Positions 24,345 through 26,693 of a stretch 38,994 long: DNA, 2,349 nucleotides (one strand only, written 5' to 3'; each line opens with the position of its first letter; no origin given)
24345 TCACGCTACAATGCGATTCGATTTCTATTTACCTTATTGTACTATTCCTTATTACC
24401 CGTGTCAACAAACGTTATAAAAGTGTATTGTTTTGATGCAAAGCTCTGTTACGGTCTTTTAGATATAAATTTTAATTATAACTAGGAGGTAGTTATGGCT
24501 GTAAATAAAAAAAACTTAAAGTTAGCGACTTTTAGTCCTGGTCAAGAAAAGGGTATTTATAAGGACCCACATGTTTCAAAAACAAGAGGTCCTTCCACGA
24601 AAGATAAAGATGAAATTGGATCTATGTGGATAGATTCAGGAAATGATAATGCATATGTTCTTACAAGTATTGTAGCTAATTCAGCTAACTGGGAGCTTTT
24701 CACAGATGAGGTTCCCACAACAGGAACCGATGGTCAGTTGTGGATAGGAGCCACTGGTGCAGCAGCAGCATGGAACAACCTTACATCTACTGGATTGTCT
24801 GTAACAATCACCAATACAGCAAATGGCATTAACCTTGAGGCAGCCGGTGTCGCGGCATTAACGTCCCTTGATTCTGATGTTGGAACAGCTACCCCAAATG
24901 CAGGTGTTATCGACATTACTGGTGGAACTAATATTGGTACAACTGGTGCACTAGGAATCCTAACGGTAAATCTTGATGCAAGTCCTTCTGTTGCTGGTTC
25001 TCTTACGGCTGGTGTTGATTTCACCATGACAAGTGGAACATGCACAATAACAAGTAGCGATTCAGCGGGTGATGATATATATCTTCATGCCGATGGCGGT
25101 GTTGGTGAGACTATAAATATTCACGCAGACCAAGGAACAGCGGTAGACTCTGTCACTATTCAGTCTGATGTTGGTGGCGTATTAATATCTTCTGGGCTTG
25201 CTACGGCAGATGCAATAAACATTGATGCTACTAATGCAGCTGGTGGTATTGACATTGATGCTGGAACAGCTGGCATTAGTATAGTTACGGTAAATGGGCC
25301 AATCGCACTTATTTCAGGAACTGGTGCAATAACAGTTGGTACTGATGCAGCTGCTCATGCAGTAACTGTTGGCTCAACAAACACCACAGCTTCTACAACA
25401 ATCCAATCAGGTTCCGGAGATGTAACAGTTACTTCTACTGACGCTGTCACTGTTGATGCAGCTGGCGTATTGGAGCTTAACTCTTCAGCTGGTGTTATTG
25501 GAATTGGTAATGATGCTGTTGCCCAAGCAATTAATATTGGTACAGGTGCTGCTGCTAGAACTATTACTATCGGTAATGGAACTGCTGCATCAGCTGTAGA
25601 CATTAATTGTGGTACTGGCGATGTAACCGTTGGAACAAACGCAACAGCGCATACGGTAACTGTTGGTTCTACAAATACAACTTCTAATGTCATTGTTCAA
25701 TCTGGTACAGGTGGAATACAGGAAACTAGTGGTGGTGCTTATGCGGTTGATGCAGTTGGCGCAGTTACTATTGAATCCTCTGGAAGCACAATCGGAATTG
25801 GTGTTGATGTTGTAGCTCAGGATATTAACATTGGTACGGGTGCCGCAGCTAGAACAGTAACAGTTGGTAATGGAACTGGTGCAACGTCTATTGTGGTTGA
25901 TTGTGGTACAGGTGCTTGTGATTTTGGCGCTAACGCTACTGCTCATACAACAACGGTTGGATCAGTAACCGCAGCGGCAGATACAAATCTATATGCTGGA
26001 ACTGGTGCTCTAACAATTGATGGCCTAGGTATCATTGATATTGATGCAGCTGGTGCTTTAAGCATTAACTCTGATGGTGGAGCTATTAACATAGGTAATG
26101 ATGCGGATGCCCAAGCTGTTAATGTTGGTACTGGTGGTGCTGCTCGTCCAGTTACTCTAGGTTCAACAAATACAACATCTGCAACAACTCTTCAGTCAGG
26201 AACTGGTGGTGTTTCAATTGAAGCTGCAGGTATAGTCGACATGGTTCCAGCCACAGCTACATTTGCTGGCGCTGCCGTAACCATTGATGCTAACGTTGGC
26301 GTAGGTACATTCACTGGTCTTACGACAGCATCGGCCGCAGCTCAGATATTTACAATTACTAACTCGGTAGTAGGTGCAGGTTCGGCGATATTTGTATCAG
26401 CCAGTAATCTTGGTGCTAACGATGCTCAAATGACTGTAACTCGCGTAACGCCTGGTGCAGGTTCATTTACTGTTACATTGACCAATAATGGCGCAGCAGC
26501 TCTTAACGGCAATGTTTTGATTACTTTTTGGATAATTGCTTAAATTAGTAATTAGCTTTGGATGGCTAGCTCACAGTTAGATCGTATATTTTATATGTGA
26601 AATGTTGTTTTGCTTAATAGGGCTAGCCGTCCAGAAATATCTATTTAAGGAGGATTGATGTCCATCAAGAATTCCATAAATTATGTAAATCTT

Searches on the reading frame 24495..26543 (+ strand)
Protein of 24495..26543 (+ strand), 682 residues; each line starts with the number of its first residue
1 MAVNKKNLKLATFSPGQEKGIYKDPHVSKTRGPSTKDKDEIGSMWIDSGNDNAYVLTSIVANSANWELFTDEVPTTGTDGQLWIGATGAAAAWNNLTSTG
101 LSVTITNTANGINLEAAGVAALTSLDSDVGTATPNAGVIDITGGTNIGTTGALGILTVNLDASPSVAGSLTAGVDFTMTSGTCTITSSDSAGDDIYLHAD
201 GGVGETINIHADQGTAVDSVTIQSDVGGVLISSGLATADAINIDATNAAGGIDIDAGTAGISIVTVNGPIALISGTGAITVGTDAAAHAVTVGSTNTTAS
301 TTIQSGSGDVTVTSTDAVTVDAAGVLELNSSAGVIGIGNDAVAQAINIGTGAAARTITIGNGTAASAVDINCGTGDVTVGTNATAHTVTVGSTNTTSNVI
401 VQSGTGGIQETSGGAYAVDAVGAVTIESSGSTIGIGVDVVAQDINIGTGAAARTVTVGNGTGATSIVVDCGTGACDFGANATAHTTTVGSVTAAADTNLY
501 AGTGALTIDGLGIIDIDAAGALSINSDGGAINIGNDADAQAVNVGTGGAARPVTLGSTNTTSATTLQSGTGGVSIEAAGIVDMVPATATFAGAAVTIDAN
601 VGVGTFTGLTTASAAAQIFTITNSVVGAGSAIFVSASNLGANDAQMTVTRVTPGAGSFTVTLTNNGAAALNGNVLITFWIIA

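Call 8: search_protein_families(library=phrogs, max_evalue=0.001, proteins=[window:24495-26543:+])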
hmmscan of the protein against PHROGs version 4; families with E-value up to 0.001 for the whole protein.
window:24495-26543:+ (682 aa): 0 families

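Call 12: find_related_loci(query=window:24495-26543:+, collection=viral_contigs, flank=10000)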
Query window:24495-26543:+ (682 aa) in viral_contigs; peptide patterns used: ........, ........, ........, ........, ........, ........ (x = any residue, [..] = any of these).
45 stretches matched a pattern; 44 encode a relative of the query (tblastn E <= 1e-3); 44 distinct loci.
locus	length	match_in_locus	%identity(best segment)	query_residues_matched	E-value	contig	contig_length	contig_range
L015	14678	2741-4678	68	1-682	0e+0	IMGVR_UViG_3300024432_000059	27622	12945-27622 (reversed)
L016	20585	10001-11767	75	1-649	0e+0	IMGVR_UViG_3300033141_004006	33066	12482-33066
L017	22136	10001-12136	65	1-682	0e+0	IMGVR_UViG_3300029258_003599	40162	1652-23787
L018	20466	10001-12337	67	1-681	0e+0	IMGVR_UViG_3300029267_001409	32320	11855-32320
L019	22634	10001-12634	61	1-682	0e+0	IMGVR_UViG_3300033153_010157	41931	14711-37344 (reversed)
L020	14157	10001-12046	74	1-682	0e+0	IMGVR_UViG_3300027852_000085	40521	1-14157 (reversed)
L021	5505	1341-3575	51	1-679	0e+0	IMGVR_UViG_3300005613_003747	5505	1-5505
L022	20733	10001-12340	74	1-682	0e+0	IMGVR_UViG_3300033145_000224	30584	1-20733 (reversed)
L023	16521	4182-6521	66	1-682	0e+0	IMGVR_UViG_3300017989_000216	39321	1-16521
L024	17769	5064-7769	43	4-681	3e-98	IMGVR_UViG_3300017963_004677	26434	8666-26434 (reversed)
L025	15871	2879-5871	43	6-681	9e-87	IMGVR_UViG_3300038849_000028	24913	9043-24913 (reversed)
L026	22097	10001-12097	52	1-682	0e+0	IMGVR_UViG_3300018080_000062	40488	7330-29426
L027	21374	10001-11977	34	1-681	3e-72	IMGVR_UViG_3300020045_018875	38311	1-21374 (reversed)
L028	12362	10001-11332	44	260-682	3e-68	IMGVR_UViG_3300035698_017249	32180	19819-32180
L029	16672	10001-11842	44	4-682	1e-66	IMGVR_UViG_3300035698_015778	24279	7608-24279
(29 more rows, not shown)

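Call 63: search_protein_families(library=pfam, alignment_id=A9, max_evalue=0.05)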
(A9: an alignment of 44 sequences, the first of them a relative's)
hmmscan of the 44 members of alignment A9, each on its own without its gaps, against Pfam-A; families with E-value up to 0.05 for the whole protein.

A. member 1, L020:9418-9795:- (125 aa): 0 families

B. families by the number of members that match (of 44 scanned): 22 families
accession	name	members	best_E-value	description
PF01381.28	HTH_3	1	4.3e-05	Helix-turn-helix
PF12729.13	4HB_MCP_1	1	0.00049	Four helix bundle sensory module for signal transduction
PF07379.16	DUF1494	1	0.0022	Protein of unknown function (DUF1494)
PF12704.14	MacB_PCD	1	0.0028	MacB-like periplasmic core domain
PF05859.17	Mis12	1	0.0046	Mis12 protein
PF16118.10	DUF4834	1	0.0066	Domain of unknown function (DUF4834)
PF07225.17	NDUF_B4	1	0.0071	NADH-ubiquinone oxidoreductase B15 subunit (NDUFB4)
PF06375.16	AP3D1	1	0.0075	AP-3 complex subunit delta-1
PF14357.11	DUF4404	1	0.0083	Domain of unknown function (DUF4404)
PF07267.16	Nucleo_P87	1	0.014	Nucleopolyhedrovirus capsid protein P87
PF02921.19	UCR_TM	1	0.016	Ubiquinol cytochrome reductase transmembrane region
PF17078.10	SHE3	1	0.017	SWI5-dependent HO expression protein 3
PF15769.10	DUF4698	1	0.021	Domain of unknown function (DUF4698)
PF10183.14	ESSS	1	0.024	ESSS subunit of NADH:ubiquinone oxidoreductase (complex I)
PF16842.11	RRM_occluded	1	0.027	Occluded RNA-recognition motif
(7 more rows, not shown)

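Call 64: search_protein_families(library=phrogs, alignment_id=A9, max_evalue=0.05)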
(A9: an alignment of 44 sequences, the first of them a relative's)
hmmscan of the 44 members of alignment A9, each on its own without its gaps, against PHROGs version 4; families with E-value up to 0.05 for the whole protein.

A. member 1, L020:9418-9795:- (125 aa): 0 families

B. families by the number of members that match (of 44 scanned): 26 families (the first 25 are shown)
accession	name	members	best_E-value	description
phrog_8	-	1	1.3e-05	transcriptional regulator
phrog_7248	-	1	0.00043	-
phrog_23739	-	1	0.00083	-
phrog_8191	-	1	0.0035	-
phrog_22158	-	1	0.0055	-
phrog_12212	-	1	0.008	-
phrog_126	-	1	0.0097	holin/anti-holin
phrog_17208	-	1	0.011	-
phrog_2525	-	1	0.013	-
phrog_22539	-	1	0.014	-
phrog_10341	-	1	0.015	endolysin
phrog_14603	-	1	0.019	-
phrog_1637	-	1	0.02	-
phrog_16284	-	1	0.028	-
phrog_2085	-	1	0.03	-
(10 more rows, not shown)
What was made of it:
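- One of 44 pan-island proteins hits Cor at E 0.035 (call 64).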
